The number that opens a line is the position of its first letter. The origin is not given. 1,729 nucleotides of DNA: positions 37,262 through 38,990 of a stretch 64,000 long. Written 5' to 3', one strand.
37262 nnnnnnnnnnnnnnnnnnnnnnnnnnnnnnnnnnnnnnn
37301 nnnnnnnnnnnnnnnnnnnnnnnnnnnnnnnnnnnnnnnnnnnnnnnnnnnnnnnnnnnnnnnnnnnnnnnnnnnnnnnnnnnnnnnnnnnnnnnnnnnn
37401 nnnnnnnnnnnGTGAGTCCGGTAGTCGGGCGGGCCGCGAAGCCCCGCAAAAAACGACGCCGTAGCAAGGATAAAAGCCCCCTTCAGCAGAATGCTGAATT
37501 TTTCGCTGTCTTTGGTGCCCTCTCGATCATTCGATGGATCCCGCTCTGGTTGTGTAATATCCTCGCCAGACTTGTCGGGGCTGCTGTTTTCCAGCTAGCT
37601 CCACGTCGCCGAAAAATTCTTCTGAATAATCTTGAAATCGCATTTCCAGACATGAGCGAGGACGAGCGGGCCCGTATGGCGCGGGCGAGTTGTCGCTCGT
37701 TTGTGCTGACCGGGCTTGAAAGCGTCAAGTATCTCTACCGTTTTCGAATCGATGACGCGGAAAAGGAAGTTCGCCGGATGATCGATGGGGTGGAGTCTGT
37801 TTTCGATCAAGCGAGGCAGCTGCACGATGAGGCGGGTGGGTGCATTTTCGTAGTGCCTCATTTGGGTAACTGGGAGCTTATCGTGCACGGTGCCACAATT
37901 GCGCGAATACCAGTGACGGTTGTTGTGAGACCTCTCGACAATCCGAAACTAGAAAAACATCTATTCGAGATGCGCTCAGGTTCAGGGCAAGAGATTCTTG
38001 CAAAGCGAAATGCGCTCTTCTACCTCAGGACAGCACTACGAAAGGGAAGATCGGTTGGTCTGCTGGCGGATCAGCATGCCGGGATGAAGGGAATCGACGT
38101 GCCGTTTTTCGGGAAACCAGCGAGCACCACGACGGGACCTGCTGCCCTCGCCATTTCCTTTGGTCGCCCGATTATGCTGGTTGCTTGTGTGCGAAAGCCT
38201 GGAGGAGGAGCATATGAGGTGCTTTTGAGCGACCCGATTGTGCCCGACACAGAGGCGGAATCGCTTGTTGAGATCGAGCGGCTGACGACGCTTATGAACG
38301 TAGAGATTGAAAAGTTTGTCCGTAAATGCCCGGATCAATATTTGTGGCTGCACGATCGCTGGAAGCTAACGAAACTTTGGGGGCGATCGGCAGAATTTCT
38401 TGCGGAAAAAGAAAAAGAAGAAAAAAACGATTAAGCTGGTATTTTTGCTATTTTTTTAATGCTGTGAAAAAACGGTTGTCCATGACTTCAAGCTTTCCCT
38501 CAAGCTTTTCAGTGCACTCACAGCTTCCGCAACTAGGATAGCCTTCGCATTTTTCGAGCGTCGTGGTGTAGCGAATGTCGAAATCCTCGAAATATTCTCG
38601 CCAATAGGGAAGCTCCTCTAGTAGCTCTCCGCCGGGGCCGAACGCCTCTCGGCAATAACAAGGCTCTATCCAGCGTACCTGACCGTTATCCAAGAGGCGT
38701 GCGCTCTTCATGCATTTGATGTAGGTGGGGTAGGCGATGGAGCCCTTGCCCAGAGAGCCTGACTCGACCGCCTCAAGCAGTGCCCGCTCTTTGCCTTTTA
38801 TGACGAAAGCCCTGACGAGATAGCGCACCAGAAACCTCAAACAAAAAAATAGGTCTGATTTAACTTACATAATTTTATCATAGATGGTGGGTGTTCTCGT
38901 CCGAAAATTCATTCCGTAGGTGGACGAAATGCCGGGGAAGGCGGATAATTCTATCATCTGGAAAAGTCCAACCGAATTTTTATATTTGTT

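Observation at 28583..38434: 11-gene type II FAS/PKS-like operon (aryl-polyene-like specialised lipid system) of unclear product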

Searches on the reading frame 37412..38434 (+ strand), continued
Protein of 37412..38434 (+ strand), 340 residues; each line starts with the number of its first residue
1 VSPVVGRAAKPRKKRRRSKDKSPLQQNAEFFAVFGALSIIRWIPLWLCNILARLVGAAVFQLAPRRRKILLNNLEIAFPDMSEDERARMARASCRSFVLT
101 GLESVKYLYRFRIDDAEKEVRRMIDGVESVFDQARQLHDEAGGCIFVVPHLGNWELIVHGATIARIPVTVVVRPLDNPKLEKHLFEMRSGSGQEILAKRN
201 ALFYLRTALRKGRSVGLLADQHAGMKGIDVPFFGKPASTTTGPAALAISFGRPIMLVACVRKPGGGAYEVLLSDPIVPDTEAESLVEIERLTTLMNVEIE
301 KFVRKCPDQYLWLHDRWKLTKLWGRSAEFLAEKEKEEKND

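Call 79: find_homologous_proteins(query=window:37412-38434:+, max_evalue=1e-10)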
Query window:37412-38434:+ (340 aa): 703 proteins with E <= 1e-10 among 4961 candidates; the best 120 are listed.
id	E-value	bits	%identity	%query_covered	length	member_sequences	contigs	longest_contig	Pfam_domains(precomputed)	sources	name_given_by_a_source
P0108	2.5e-225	764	100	100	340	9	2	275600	PF03279.19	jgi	jgi:Kdo2-lipid IVA lauroyltransferase/acyltransferase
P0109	1.9e-198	676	89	100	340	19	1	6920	PF03279.19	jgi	jgi:KDO2-lipid IV(A) lauroyltransferase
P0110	1.2e-196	670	89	100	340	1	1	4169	PF03279.19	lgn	-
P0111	1.5e-177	607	78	100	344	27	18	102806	PF03279.19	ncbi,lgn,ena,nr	ncbi:MAG TPA: lysophospholipid acyltransferase family protein [Nitrospinota bacterium]|nr:lysophosph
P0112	4.3e-164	563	72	97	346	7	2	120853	PF03279.19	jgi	-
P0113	7.5e-161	552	70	92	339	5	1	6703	PF03279.19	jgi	jgi:KDO2-lipid IV(A) lauroyltransferase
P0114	1.1e-159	549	71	93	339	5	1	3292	PF03279.19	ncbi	-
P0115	1.9e-158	545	70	97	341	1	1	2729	PF03279.19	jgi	jgi:KDO2-lipid IV(A) lauroyltransferase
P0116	6.4e-156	536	69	94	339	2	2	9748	PF03279.19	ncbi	ncbi:MAG: lysophospholipid acyltransferase family protein [bacterium]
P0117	2.2e-154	531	72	91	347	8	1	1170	PF03279.19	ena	-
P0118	1.2e-153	529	68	92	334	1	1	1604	PF03279.19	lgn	-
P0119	3.1e-129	449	67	84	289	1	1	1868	PF03279.19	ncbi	-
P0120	1.6e-128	446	61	92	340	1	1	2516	PF03279.19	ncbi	-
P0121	5.9e-127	441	60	94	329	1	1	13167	PF03279.19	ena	-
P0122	3.2e-126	439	60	94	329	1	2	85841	PF03279.19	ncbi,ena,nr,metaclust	ncbi:MAG: hypothetical protein A3J27_09465 [Candidatus Tectomicrobia bacterium RIFCSPLOWO2_12_FULL_6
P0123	3.7e-126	438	60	94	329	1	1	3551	PF03279.19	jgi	-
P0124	6.5e-126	438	60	92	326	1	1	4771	PF03279.19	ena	-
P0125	1.2e-125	437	58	94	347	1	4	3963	PF03279.19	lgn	-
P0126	3.0e-125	435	57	94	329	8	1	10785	PF03279.19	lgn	-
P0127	3.4e-124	432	60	91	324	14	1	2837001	PF03279.19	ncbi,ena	-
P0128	8.2e-124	431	60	91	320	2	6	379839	PF03279.19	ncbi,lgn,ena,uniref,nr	ncbi:MAG: hypothetical protein HYZ11_01150 [Candidatus Tectomicrobia bacterium]|uniref:Lipid A biosy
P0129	2.2e-121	423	74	71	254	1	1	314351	PF03279.19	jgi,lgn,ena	-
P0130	3.6e-118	412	56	91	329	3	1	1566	PF03279.19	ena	-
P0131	3.0e-117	409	56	95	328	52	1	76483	PF03279.19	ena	-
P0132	3.1e-117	409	57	94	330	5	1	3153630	PF03279.19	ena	-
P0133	5.7e-116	405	57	95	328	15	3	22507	PF03279.19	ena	-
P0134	8.5e-116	404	58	93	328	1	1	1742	PF03279.19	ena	-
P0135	1.3e-115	404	57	93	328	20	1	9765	PF03279.19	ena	-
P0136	6.0e-115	402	57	92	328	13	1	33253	PF03279.19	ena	-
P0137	6.0e-115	402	57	93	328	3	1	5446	PF03279.19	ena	-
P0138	1.3e-114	400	57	93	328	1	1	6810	PF03279.19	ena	-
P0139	2.3e-114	400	56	93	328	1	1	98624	PF03279.19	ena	-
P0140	5.4e-114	398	56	93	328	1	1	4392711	PF03279.19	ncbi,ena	-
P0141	5.5e-114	398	56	92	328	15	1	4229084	PF03279.19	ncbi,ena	-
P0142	1.5e-113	397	60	86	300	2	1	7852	PF03279.19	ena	-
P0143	1.7e-113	397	56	92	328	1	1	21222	PF03279.19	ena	-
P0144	1.7e-113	397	56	93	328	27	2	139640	PF03279.19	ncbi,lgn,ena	-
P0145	2.0e-113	397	56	92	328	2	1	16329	PF03279.19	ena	-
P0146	2.1e-113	396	56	92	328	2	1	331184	PF03279.19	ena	-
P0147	1.6e-112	394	56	95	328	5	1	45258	PF03279.19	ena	-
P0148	3.8e-112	392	55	93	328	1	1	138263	PF03279.19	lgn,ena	-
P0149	5.3e-112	392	56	92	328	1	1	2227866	PF03279.19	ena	-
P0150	2.8e-111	389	58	83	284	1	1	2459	PF03279.19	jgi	jgi:KDO2-lipid IV(A) lauroyltransferase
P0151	3.2e-111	389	56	91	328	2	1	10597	PF03279.19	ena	-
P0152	6.4e-110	385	55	94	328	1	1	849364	PF03279.19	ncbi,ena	-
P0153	2.3e-109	383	57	88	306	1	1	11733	PF03279.19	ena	-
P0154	6.0e-108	379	54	89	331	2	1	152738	PF03279.19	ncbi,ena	-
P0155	9.7e-108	378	57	88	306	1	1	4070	PF03279.19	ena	-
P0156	3.4e-105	370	54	89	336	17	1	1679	PF03279.19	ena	-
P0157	9.3e-105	368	54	88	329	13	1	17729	PF03279.19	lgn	-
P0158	3.5e-102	360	53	93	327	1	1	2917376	PF03279.19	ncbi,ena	-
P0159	1.4e-100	354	51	92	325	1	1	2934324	PF03279.19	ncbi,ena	-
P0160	2.6e-82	294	62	60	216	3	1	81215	PF03279.19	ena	-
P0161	4.0e-76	274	44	91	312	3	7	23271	PF03279.19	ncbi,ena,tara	tara:strand:- start:283 stop:1221 length:939 start_codon:yes stop_codon:yes gene_type:complete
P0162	3.8e-75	271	43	91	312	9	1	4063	PF03279.19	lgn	-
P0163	7.7e-75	270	43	90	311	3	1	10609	PF03279.19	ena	-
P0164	8.8e-75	270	43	90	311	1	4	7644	PF03279.19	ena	-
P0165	1.5e-74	269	44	93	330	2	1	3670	PF03279.19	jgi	jgi:KDO2-lipid IV(A) lauroyltransferase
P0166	2.6e-74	268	42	90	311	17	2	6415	PF03279.19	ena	-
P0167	2.8e-74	268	44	89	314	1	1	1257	PF03279.19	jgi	jgi:KDO2-lipid IV(A) lauroyltransferase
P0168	4.5e-74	267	42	88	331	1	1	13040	PF03279.19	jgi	jgi:KDO2-lipid IV(A) lauroyltransferase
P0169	1.6e-72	262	43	93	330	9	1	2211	PF03279.19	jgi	-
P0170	4.4e-72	261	44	86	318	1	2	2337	PF03279.19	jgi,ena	-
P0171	1.4e-70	256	43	86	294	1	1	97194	PF03279.19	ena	-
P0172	2.6e-70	255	45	86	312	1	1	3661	PF03279.19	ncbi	ncbi:MAG: lysophospholipid acyltransferase family protein [Candidatus Methylomirabilia bacterium]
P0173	3.6e-69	251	46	77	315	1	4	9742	PF03279.19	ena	-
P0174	8.5e-69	250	51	68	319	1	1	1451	PF03279.19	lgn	-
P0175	1.1e-68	249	41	85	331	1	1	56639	PF03279.19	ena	-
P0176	3.4e-68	248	42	85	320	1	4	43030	PF03279.19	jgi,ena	jgi:KDO2-lipid IV(A) lauroyltransferase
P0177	1.8e-67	246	41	90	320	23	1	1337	PF03279.19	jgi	jgi:Kdo2-lipid IVA lauroyltransferase/acyltransferase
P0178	1.6e-65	239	42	90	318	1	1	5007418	PF03279.19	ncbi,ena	-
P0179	4.8e-65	238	50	68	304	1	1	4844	PF03279.19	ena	-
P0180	8.1e-65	237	43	81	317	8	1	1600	PF03279.19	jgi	-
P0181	3.0e-63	232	51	59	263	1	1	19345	PF03279.19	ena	-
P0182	9.3e-61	223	43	83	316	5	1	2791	PF03279.19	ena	-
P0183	7.3e-44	168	33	86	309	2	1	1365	PF03279.19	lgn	-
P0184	3.7e-43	166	37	89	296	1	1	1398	PF03279.19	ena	-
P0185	4.2e-43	165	38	88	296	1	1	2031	PF03279.19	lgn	-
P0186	6.8e-43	165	36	81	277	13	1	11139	PF03279.19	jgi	jgi:Kdo2-lipid IVA lauroyltransferase/acyltransferase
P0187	6.9e-43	165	37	89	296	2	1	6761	PF03279.19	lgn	-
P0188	1.6e-42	163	37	79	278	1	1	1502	PF03279.19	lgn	-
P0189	2.8e-42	163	39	62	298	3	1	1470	PF03279.19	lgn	-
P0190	9.8e-42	161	39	88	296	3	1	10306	PF03279.19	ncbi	-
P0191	1.0e-41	161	36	89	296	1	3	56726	PF03279.19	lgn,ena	-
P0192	1.8e-41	160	40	71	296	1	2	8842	PF03279.19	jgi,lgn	jgi:KDO2-lipid IV(A) lauroyltransferase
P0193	2.0e-41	160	35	76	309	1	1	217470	PF03279.19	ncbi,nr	ncbi:MAG: lysophospholipid acyltransferase family protein [Chloracidobacterium sp.]|nr:lysophospholi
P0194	2.4e-41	160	36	81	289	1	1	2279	PF03279.19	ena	-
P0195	2.5e-41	160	37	88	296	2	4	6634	PF03279.19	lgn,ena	-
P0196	4.2e-41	159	38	88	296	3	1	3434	PF03279.19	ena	-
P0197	1.5e-40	157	39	81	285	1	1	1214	PF03279.19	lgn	-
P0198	3.3e-40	156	36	89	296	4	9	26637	PF03279.19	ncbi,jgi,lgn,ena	-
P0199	3.6e-40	156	34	83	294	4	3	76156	PF03279.19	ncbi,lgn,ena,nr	ncbi:MAG TPA: lysophospholipid acyltransferase family protein [Myxococcota bacterium]|nr:lysophospho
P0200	1.2e-39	154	35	81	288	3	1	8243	PF03279.19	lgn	-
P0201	3.1e-39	153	36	82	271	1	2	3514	PF03279.19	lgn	-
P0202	3.5e-39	153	36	75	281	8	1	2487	PF03279.19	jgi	-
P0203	4.2e-39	152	34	88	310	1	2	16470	PF03279.19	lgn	-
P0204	7.5e-39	151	34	88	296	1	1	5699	PF03279.19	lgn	-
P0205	1.2e-38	151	36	76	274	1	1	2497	PF03279.19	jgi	jgi:KDO2-lipid IV(A) lauroyltransferase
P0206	1.4e-38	151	36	75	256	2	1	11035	PF03279.19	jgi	jgi:Kdo2-lipid IVA lauroyltransferase/acyltransferase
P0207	1.5e-38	150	29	84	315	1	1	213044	PF03279.19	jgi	jgi:KDO2-lipid IV(A) lauroyltransferase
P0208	1.5e-38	150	36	72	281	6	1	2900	PF03279.19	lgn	-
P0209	2.0e-38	150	33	88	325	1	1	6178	PF03279.19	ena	-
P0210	3.0e-38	149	36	75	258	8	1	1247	PF03279.19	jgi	-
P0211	3.5e-38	149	35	74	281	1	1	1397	PF03279.19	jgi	-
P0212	3.6e-38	149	36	79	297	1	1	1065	PF03279.19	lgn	-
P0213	3.7e-38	149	38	73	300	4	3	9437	PF03279.19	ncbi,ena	-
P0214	6.2e-38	148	32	89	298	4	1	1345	PF03279.19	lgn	-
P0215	6.9e-38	148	35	74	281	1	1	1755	PF03279.19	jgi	jgi:Kdo2-lipid IVA lauroyltransferase/acyltransferase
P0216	8.1e-38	148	38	76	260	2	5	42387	PF03279.19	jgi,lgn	jgi:KDO2-lipid IV(A) lauroyltransferase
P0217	8.6e-38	148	38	74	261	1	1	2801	PF03279.19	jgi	jgi:KDO2-lipid IV(A) lauroyltransferase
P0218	9.6e-38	148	36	73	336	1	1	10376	PF03279.19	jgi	jgi:KDO2-lipid IV(A) lauroyltransferase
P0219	1.3e-37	147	34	91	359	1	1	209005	PF03279.19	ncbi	-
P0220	1.8e-37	147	36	73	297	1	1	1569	PF03279.19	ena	-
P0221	2.2e-37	147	35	81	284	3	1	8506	PF03279.19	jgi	-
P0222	2.9e-37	146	36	74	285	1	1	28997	PF03279.19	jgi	jgi:Kdo2-lipid IVA lauroyltransferase/acyltransferase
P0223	3.7e-37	146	36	79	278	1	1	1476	PF03279.19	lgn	-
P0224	3.9e-37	146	36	72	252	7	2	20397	PF03279.19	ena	-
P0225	3.9e-37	146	36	73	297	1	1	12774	PF03279.19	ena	-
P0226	4.3e-37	146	36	75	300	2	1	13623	PF03279.19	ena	-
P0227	5.0e-37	145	36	89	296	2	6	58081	PF03279.19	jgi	jgi:KDO2-lipid IV(A) lauroyltransferase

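Call 80: find_encoding_contigs(protein=P0191, flank=7000, max_places=1)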
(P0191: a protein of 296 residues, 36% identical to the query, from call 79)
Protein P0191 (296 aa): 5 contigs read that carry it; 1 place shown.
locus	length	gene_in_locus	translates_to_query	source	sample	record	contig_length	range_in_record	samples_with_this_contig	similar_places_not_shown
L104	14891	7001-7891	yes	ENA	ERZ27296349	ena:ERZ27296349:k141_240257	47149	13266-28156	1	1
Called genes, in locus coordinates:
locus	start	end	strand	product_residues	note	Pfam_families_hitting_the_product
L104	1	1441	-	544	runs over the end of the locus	PF05157:MshEN, PF00437:T2SSE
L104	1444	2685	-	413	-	PF28597:T2SSF_N (weak), PF00482:T2SSF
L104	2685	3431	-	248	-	PF03958:Secretin_N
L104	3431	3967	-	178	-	-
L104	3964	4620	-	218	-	PF04542:Sigma70_r2, PF08281:Sigma70_r4_2, PF04545:Sigma70_r4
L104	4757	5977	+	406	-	PF04413:Glycos_transf_N, PF13579:Glyco_trans_4_4 (weak)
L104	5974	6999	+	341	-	PF02606:LpxK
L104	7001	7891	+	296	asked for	PF03279:Lip_A_acyltrans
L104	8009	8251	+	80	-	-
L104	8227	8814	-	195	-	PF01844:HNH, PF13395:HNH_4 (weak), PF14279:HNH_5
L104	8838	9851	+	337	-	PF01075:Glyco_transf_9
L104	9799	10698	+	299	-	PF11306:DUF3108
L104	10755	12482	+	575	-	PF05157:MshEN, PF00437:T2SSE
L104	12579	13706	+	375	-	PF00437:T2SSE, PF13191:AAA_16 (faint), PF13401:AAA_22 (faint)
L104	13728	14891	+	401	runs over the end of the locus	PF28597:T2SSF_N, PF00482:T2SSF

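Call 81: find_encoding_contigs(protein=P0199, flank=7000, max_places=1)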
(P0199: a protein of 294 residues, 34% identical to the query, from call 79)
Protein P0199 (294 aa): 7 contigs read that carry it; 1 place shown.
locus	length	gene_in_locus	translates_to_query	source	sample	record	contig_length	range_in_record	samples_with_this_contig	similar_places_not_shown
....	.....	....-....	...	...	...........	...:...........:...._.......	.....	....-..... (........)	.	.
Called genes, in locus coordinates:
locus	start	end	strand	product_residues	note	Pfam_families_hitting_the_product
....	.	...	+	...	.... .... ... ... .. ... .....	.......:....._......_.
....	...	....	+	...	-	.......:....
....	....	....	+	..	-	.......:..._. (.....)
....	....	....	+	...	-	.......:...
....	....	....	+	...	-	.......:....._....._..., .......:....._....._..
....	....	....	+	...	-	-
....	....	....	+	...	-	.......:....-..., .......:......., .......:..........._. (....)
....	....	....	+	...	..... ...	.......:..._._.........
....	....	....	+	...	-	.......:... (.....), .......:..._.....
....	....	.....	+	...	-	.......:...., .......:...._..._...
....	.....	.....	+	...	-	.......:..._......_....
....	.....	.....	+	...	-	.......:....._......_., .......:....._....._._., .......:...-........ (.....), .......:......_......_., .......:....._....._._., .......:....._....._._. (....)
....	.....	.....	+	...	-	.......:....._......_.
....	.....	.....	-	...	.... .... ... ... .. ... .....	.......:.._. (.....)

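Call 82: find_encoding_contigs(protein=P0193, flank=7000, max_places=1)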
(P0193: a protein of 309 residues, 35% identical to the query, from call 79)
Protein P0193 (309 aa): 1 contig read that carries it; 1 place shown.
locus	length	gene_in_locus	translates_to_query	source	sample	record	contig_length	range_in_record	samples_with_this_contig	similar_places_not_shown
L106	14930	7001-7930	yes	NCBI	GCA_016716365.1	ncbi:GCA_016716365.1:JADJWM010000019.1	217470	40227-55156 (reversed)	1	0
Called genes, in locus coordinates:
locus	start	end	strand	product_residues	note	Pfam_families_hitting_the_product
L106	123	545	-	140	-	PF14539:DUF4442 (weak), PF13622:4HBT_3, PF03061:4HBT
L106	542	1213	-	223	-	-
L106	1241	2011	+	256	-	PF25182:NonGDSL (weak), PF00657:Lipase_GDSL, PF13472:Lipase_GDSL_2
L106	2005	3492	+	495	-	-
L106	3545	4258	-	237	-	PF00072:Response_reg, PF00486:Trans_reg_C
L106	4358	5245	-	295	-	PF00512:HisKA, PF02518:HATPase_c, PF13589:HATPase_c_3 (weak)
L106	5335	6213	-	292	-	PF00487:FA_desaturase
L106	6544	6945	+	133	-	-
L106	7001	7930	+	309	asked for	PF03279:Lip_A_acyltrans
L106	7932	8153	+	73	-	PF14375:Cys_rich_CWC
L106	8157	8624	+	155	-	PF13577:SnoaL_4 (weak), PF13474:SnoaL_3, PF14534:DUF4440, PF12680:SnoaL_2 (weak)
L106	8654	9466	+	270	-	PF03575:Peptidase_S51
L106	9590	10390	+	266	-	PF04199:Cyclase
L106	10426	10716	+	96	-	PF01909:NTP_transf_2, PF18765:Polbeta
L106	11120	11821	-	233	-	PF03544:TonB_C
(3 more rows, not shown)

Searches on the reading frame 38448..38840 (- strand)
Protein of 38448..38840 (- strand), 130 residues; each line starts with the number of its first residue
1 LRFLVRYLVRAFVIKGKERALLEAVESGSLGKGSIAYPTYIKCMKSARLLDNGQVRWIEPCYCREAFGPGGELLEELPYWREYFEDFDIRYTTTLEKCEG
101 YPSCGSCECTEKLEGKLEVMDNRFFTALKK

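Call 8: search_protein_families(library=pfam, proteins=[window:38448-38840:-], max_evalue=0.001)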
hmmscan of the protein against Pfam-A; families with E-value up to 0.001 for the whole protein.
window:38448-38840:- (130 aa): 0 families

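Call 9: search_protein_families(library=ncbifam, proteins=[window:38448-38840:-], max_evalue=0.00001)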
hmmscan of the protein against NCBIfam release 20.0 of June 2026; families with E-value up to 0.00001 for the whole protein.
window:38448-38840:- (130 aa): 0 families

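Call 77: search_protein_families(library=pfam, proteins=[window:38448-38840:-], max_evalue=0.001)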
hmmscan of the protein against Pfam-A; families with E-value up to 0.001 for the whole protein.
window:38448-38840:- (130 aa): 0 families
